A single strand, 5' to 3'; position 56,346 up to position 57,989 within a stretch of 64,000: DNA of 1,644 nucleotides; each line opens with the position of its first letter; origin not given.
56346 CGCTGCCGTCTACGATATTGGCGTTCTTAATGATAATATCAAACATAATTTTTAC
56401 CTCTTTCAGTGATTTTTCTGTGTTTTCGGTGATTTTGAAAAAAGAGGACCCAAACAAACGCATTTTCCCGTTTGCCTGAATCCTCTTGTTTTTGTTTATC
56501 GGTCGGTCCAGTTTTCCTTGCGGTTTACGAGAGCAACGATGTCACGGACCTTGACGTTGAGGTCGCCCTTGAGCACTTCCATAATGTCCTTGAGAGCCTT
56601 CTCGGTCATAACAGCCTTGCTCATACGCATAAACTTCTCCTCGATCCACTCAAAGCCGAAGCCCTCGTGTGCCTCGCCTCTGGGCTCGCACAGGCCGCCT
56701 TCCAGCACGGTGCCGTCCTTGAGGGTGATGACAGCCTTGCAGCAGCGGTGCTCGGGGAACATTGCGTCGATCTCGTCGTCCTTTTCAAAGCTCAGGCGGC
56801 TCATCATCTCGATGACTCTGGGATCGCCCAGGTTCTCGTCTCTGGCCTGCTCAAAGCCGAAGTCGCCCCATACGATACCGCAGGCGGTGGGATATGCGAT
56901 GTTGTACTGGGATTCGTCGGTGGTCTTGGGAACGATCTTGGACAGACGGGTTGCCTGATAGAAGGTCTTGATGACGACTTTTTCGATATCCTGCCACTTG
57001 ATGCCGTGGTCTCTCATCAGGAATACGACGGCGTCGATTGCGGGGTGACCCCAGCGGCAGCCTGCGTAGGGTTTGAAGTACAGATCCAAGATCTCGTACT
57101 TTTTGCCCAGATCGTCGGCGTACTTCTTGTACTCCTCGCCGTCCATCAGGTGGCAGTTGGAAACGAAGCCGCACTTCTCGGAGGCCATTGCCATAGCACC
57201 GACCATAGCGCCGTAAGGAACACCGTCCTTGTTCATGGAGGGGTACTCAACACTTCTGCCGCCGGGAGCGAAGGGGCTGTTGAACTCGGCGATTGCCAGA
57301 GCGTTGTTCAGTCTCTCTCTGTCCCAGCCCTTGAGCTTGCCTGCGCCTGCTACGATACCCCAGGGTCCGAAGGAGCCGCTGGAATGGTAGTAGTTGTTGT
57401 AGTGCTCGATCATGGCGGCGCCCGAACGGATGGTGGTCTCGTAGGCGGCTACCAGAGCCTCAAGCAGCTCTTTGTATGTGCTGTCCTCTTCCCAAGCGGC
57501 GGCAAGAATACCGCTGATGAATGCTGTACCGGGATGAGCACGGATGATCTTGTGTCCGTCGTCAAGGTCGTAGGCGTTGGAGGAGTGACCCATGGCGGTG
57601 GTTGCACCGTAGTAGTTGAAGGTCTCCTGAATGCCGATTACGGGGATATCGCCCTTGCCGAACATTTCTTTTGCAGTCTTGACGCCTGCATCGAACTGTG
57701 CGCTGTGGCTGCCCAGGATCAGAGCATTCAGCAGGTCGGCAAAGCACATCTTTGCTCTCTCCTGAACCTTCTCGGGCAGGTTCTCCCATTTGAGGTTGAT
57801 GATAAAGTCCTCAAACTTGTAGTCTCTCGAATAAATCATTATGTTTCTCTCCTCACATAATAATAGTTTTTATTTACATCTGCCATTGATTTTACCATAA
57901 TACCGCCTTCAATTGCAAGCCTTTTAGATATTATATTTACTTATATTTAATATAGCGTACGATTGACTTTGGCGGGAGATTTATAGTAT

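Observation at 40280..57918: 17.5-kb operon made almost entirely of tandem amidohydrolase paralogs (1 PrpD-like, 6 D-aminoacylase-like, 3 PepV-like, 2 AbgB-like)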

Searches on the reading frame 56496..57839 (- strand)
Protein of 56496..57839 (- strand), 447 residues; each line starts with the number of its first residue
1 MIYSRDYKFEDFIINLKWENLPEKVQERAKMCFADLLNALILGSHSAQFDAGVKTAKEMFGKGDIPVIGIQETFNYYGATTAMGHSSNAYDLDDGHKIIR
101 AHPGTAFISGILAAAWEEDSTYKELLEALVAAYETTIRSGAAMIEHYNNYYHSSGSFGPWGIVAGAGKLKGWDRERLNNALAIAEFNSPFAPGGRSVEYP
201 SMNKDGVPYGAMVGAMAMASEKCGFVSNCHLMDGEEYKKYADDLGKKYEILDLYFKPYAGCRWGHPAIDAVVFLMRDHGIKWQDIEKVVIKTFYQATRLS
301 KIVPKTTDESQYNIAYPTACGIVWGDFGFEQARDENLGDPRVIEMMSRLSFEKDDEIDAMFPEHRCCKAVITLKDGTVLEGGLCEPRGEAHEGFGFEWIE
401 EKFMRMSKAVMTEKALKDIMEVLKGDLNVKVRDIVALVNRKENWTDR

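Call 5: search_protein_families(library=pfam, proteins=[window:56496-57839:-])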
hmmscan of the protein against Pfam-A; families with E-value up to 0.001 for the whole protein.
window:56496-57839:- (447 aa): 2 families
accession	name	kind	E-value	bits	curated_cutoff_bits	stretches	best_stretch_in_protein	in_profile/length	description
PF03972.19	MmgE_PrpD_N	-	2.5e-35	122.3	32.1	1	9-184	3-177/244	MmgE/PrpD N-terminal domain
PF19305.4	MmgE_PrpD_C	-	6.2e-31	108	32.1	1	258-421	1-169/173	MmgE/PrpD C-terminal domain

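Call 9: search_protein_families(library=ncbifam, proteins=[window:56496-57839:-], max_evalue=0.00001)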
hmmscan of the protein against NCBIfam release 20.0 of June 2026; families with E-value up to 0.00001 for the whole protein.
window:56496-57839:- (447 aa): 1 family
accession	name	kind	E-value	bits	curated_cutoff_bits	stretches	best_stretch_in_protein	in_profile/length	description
NF042438.1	PrpD_hiGCgrampos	equivalog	1.3e-06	27.4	950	0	62-183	77-196/499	2-methylcitrate dehydratase PrpD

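Call 11: search_solved_structures(query=window:56496-57839:-, max_evalue=0.001)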
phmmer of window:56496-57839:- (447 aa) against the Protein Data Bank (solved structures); distinct sequences matched with E-value up to 0.001: 9.
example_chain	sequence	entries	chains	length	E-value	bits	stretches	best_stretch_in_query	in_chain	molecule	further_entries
2hp3_A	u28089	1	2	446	6.9e-19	71.2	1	44-350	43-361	IDS-epimerase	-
2hp0_A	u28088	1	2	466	7.9e-19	71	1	44-350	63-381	IDS-epimerase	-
7bra_A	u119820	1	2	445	2.5e-15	59.5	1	29-428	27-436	Bacillus subtilis IRG1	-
7e9d_A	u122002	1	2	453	6.2e-14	54.9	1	29-428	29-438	IRG1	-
5mux_A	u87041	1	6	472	1.4e-06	30.7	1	107-389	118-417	2-methylcitrate dehydratase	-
12vt_A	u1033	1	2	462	6.3e-05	25.2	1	9-425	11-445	Cis-aconitate decarboxylase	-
12vw_A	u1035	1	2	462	7.6e-05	24.9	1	9-425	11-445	Cis-aconitate decarboxylase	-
12ux_A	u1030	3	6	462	9.1e-05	24.7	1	9-425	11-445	Cis-aconitate decarboxylase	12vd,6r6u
12vq_A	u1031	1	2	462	0.00031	22.9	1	9-425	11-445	Cis-aconitate decarboxylase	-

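Call 14: find_encoding_contigs(protein=window:56496-57839:-, flank=10000, max_places=6)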
Protein window:56496-57839:- (447 aa): 10 contigs read that carry it; 6 places shown.
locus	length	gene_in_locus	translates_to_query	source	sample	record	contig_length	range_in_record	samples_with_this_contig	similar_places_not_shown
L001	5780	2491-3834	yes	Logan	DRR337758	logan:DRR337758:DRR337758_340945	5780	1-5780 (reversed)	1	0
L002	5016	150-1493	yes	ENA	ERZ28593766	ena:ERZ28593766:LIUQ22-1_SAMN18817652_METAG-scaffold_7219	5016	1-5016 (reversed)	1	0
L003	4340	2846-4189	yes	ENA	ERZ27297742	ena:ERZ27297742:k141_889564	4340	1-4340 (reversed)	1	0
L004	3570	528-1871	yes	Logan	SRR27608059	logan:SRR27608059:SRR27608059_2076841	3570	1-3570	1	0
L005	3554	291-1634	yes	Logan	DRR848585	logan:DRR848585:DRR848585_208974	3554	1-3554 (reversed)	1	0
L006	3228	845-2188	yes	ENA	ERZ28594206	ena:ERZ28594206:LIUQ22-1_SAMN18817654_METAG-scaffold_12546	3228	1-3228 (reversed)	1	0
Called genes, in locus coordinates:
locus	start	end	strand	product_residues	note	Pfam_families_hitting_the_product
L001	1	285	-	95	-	?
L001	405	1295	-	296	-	PF00892:EamA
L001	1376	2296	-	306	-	PF00892:EamA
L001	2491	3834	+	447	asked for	PF03972:MmgE_PrpD_N, PF19305:MmgE_PrpD_C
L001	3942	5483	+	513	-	PF07969:Amidohydro_3, PF01979:Amidohydro_1 (weak)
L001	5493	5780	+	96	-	?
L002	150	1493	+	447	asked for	PF03972:MmgE_PrpD_N, PF19305:MmgE_PrpD_C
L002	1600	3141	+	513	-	PF07969:Amidohydro_3, PF01979:Amidohydro_1 (weak)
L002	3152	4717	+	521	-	PF07969:Amidohydro_3, PF01979:Amidohydro_1, PF07969:Amidohydro_3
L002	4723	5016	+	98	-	?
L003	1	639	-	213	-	?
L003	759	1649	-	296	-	PF00892:EamA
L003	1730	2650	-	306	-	PF00892:EamA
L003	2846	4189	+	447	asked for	PF03972:MmgE_PrpD_N, PF19305:MmgE_PrpD_C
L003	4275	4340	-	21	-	?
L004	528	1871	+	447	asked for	PF03972:MmgE_PrpD_N, PF19305:MmgE_PrpD_C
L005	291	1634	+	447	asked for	PF03972:MmgE_PrpD_N, PF19305:MmgE_PrpD_C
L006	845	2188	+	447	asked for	PF03972:MmgE_PrpD_N, PF19305:MmgE_PrpD_C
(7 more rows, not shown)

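Call 15: find_related_loci(query=window:56496-57839:-, collection=genome_contigs, flank=10000)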
Query window:56496-57839:- (447 aa) in genome_contigs; peptide patterns used: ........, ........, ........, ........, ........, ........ (x = any residue, [..] = any of these).
231 stretches matched a pattern; 169 encode a relative of the query (tblastn E <= 1e-3); the best 80 are kept; 80 distinct loci.
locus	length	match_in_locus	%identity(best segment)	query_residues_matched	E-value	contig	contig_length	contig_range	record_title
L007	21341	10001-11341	98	1-447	0e+0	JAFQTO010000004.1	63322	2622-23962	MAG: Clostridia bacterium isolate RGIG2138 Goat_Colon-6__c45068, whole genome shotgun sequence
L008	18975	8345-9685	95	1-447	0e+0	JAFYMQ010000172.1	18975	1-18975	MAG: Clostridia bacterium isolate RGIG7229 Water_buffalos_Cecum-2__c959645, whole genome shotgun sequence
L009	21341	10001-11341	93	1-447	0e+0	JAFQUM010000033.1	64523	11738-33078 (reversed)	MAG: Clostridia bacterium isolate RGIG2162 Goat_Colon.Co__c2134948, whole genome shotgun sequence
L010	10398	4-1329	94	6-447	0e+0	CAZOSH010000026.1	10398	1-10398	MAG TPA_asm: uncultured Oscillospiraceae bacterium isolate SRP315200_co2_206 genome assembly, contig: NODE_9082_length_1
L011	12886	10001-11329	69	1-444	0e+0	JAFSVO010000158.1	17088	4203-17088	MAG: Clostridia bacterium isolate RGIG3513 Goat_Rumen.Co__c1625150, whole genome shotgun sequence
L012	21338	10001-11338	56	1-447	4e-180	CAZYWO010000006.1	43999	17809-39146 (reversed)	MAG TPA_asm: uncultured Oscillospiraceae bacterium isolate SRP222994_co1_241 genome assembly, contig: NODE_1461_length_4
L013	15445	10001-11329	55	1-444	9e-179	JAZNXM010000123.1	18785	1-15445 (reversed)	MAG: Acetatifactor sp. isolate T1900044778_TS20190244.MAGScoT_cleanbin_000133 SGB_2534_k141_620839, whole genome shotgun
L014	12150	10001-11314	57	1-439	7e-178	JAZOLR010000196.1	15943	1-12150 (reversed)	MAG: Eubacteriales bacterium isolate T1900045652_YK20190346.MAGScoT_cleanbin_000030 SGB_8220_k141_990965, whole genome s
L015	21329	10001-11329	54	1-444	3e-174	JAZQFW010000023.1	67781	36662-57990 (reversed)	MAG: Ructibacterium sp. isolate T1900044632_TS20190098.MAGScoT_cleanbin_000007 SGB_1064_k141_873261, whole genome shotgu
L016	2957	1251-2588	55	1-447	0e+0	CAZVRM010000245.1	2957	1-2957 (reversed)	MAG TPA_asm: uncultured Oscillospiraceae bacterium isolate SRP315200_co1_483 genome assembly, contig: NODE_89123_length_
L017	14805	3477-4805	56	1-444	6e-173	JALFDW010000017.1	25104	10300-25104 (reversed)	MAG: bacterium isolate SUG591 k141_191900, whole genome shotgun sequence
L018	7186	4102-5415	56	1-439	3e-173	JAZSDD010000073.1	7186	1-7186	MAG: Christensenellaceae bacterium isolate T1900044601_TS20190067.MAGScoT_cleanbin_000027 SGB_691_k141_685811, whole gen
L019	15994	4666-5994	55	1-444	1e-171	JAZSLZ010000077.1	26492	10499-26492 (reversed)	MAG: Clostridia bacterium isolate T1900044556_TS20190022.MAGScoT_cleanbin_000014 SGB_301_k141_1687208, whole genome shot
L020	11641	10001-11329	55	1-444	7e-172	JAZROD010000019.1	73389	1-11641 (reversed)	MAG: Clostridia bacterium isolate T1900045396_YK20190086.MAGScoT_cleanbin_000004 SGB_6961_k141_784986, whole genome shot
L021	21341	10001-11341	54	1-446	4e-171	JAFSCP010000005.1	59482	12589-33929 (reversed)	MAG: Bacillota bacterium isolate RGIG3020 Goat_Rectum-3__c155180, whole genome shotgun sequence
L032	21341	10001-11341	54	1-446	1e-169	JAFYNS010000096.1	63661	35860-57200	MAG: Bacillota bacterium isolate RGIG7257 Water_buffalos_Cecum-4__c406410, whole genome shotgun sequence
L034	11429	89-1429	54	1-446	3e-169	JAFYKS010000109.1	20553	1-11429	MAG: Bacillota bacterium isolate RGIG7179 Water_buffalos_Cecum-1__c245450, whole genome shotgun sequence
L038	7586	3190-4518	55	1-444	5e-169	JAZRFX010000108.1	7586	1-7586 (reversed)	MAG: Clostridia bacterium isolate T1900045494_YK20190188.MAGScoT_cleanbin_000014 SGB_7406_k141_1296437, whole genome sho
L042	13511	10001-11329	54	1-444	5e-168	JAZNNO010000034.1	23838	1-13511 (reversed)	MAG: Faecousia sp. isolate T1900044654_TS20190120.MAGScoT_cleanbin_000064 SGB_1468_k141_416988, whole genome shotgun seq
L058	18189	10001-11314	55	1-439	5e-166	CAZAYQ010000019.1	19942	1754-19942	MAG TPA_asm: uncultured Clostridia bacterium isolate SRP192927_co1_127 genome assembly, contig: NODE_5414_length_19942_c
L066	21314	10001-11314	54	1-439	6e-165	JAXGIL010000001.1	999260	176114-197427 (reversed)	MAG: Sedimentibacter sp. isolate AnMBR.bin138 bin138_1, whole genome shotgun sequence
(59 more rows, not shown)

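Call 20: search_protein_families(library=pfam, proteins=[L032:13006-14175:+, L021:8405-9931:+, L066:8800-9912:+, L015:15029-16231:-, L058:2145-3731:+, L034:1447-2856:+, L066:14976-16649:+, L038:5471-6346:+, L042:6668-7552:-])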
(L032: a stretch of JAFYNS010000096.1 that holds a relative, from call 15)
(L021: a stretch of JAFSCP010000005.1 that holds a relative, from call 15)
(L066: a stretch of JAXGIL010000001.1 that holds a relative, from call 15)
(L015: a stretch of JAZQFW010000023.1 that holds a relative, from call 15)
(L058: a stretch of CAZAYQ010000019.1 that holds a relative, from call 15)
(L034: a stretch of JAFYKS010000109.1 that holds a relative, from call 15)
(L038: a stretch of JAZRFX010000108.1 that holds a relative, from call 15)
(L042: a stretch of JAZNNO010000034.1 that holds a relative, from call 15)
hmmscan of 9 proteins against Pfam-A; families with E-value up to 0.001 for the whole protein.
L032:13006-14175:+ (389 aa): 5 families
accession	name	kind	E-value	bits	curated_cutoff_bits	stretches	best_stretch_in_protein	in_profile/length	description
PF01262.27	AlaDh_PNT_C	-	2.9e-50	171.1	23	1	145-346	11-214/214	Alanine dehydrogenase/PNT, C-terminal domain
PF05222.21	AlaDh_PNT_N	-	1.2e-32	113.5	30.4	1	4-118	1-115/136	Alanine dehydrogenase/PNT, N-terminal domain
PF01488.26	Shikimate_DH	-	2.9e-05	24.6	24.3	1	163-263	13-113/138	Shikimate / quinate 5-dehydrogenase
PF03446.21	NAD_binding_2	-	8.1e-05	23.1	21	0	167-263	4-94/161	NAD binding domain of 6-phosphogluconate dehydrogenase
PF02826.25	2-Hacid_dh_C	-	0.00066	19.5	25.1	0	164-262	38-127/178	D-isomer specific 2-hydroxyacid dehydrogenase, NAD binding domain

L021:8405-9931:+ (508 aa): 1 family
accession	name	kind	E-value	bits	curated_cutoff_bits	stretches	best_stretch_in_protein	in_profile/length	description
PF00877.26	NLPC_P60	-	3.5e-10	40.2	23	1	56-146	13-81/105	NlpC/P60 family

L066:8800-9912:+ (370 aa): 1 family
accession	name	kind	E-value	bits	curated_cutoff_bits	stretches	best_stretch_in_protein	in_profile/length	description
PF01168.26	Ala_racemase_N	-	8e-14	52.3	24.1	1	17-235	1-215/220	Alanine racemase, N-terminal domain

L015:15029-16231:- (400 aa): 3 families
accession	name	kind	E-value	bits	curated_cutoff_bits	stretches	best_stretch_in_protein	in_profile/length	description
PF01546.33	Peptidase_M20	-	5.7e-25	88.9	24.6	1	95-393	1-204/206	Peptidase family M20/M25/M40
PF07687.19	M20_dimer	-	3.1e-19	69.3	21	1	199-295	2-102/107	Peptidase dimerisation domain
PF04389.22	Peptidase_M28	-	7.5e-05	23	21.3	1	85-193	5-97/193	Peptidase family M28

L058:2145-3731:+ (528 aa): 1 family
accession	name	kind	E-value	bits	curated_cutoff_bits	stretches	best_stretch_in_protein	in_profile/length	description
PF00496.27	SBP_bac_5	-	4.4e-68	230.5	32.4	1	99-445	4-365/368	Bacterial extracellular solute-binding proteins, family 5 Middle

L034:1447-2856:+ (469 aa): 6 families
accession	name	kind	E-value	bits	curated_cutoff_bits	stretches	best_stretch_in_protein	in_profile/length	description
PF00158.32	Sigma54_activat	-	2.1e-65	220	20.2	1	156-318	4-167/168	Sigma-54 interaction domain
PF14532.12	Sigma54_activ_2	-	1.7e-26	93.5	25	1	159-323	6-138/138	Sigma-54 interaction domain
PF25601.1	AAA_lid_14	-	1.3e-20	73.4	27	1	325-406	2-81/87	AAA+ ATPase lid domain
PF02954.25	HTH_8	-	7.8e-11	42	22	1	429-465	6-42/42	Bacterial regulatory protein, Fis family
PF07728.20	AAA_5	-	3.9e-08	33.8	22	1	176-296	1-125/139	AAA domain (dynein-related subfamily)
PF07724.20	AAA_2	-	0.00024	21.6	27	1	177-304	6-135/166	AAA domain (Cdc48 subfamily)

L066:14976-16649:+ (557 aa): 1 family
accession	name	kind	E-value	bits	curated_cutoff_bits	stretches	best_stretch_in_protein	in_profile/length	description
PF00496.27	SBP_bac_5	-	1.1e-44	153.5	32.4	1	113-461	8-345/368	Bacterial extracellular solute-binding proteins, family 5 Middle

L038:5471-6346:+ (291 aa): 2 families
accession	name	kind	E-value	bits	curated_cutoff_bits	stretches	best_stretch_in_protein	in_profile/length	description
PF02588.21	YitT_membrane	-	1.7e-56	191.3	24.3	1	19-224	2-205/205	Uncharacterised 5xTM membrane BCR, YitT family COG1284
PF10035.14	DUF2179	-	2.2e-19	69.4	22.8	1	229-283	1-55/55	Uncharacterized protein conserved in bacteria (DUF2179)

L042:6668-7552:- (294 aa): 2 families
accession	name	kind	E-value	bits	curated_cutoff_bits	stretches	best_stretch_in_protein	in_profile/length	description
PF03466.25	LysR_substrate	-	2.9e-23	82.8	28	1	87-285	4-208/209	LysR substrate binding domain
PF00126.33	HTH_1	-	3.8e-17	62.4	26.6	1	6-64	4-60/60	Bacterial regulatory helix-turn-helix protein, lysR family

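Call 65: search_protein_families(library=ncbifam, proteins=[L032:13006-14175:+, L066:8800-9912:+, L021:8405-9931:+, L015:15029-16231:-], max_evalue=1e-8)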
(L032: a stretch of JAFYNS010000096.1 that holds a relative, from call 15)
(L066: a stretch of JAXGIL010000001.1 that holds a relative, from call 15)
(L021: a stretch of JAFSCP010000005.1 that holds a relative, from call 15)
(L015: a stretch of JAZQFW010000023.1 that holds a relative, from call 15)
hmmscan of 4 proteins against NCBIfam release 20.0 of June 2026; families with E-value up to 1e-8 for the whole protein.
L032:13006-14175:+ (389 aa): 3 families
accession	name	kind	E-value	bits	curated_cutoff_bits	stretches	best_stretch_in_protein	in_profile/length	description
TIGR00518.1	alaDH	equivalog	2.2e-77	260.5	391.85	1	1-363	1-369/370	alanine dehydrogenase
NF006942.0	PRK09424.1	equivalog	1e-35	123.4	383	2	1-193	1-196/510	Re/Si-specific NAD(P)(+) transhydrogenase subunit alpha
TIGR00561.1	pntA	equivalog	3.5e-27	95.2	444.4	2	3-192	2-194/511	Re/Si-specific NAD(P)(+) transhydrogenase subunit alpha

L066:8800-9912:+ (370 aa): 1 family
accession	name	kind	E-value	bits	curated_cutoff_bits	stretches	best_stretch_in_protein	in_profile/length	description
NF040742.1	racem_Orr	exception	1.6e-106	356.3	480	1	12-365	1-348/351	ornithine racemase Orr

L021:8405-9931:+ (508 aa): 0 families

L015:15029-16231:- (400 aa): 30 families (the best 25 are shown)
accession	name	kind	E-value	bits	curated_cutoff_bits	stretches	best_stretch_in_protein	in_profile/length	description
NF005602.0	PRK07338.1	equivalog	1.1e-50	172.4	357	1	46-392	49-395/409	hydrolase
NF004788.0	PRK06133.1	subfamily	3.1e-50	171.3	349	1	13-392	27-409/417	glutamate carboxypeptidase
NF005678.0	PRK07473.1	equivalog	2.1e-41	142.1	386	1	73-394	58-373/376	M20/M25/M40 family metallo-hydrolase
TIGR01910.1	DapE-ArgE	subfamily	3e-34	118.8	217.6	1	33-387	1-372/373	ArgE/DapE family deacylase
NF006399.0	PRK08651.1-2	equivalog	3.1e-27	95.6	381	2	30-241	4-216/405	succinyl-diaminopimelate desuccinylase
TIGR01892.1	AcOrn-deacetyl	equivalog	6.8e-27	94.5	297.7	1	35-390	2-362/365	acetylornithine deacetylase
NF009557.0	PRK13009.1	equivalog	1.5e-24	86.9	284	1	31-389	4-367/377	succinyl-diaminopimelate desuccinylase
NF005710.0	PRK07522.1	subfamily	2.4e-24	86.2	412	1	28-394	6-386/391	acetylornithine deacetylase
TIGR01900.1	dapE-gram_pos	equivalog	4.3e-22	78.5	304.2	1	30-392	3-349/351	succinyl-diaminopimelate desuccinylase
NF006365.0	PRK08588.1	subfamily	6.4e-20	71.8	289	1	29-384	6-368/383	succinyl-diaminopimelate desuccinylase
NF003474.0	PRK05111.1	equivalog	4.8e-19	68.5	460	1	29-391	5-375/383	acetylornithine deacetylase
TIGR01246.1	dapE_proteo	equivalog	3e-18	66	361.8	1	33-388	2-362/370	succinyl-diaminopimelate desuccinylase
NF006400.0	PRK08651.1-3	equivalog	3.2e-17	62.4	374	1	30-390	10-400/410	succinyl-diaminopimelate desuccinylase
NF005306.0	PRK06837.1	subfamily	2.3e-16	59.6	376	1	50-395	55-420/427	ArgE/DapE family deacylase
TIGR01883.1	PepT-like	hypoth_equivalog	3.8e-16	59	274.25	1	92-392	63-359/361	peptidase T-like protein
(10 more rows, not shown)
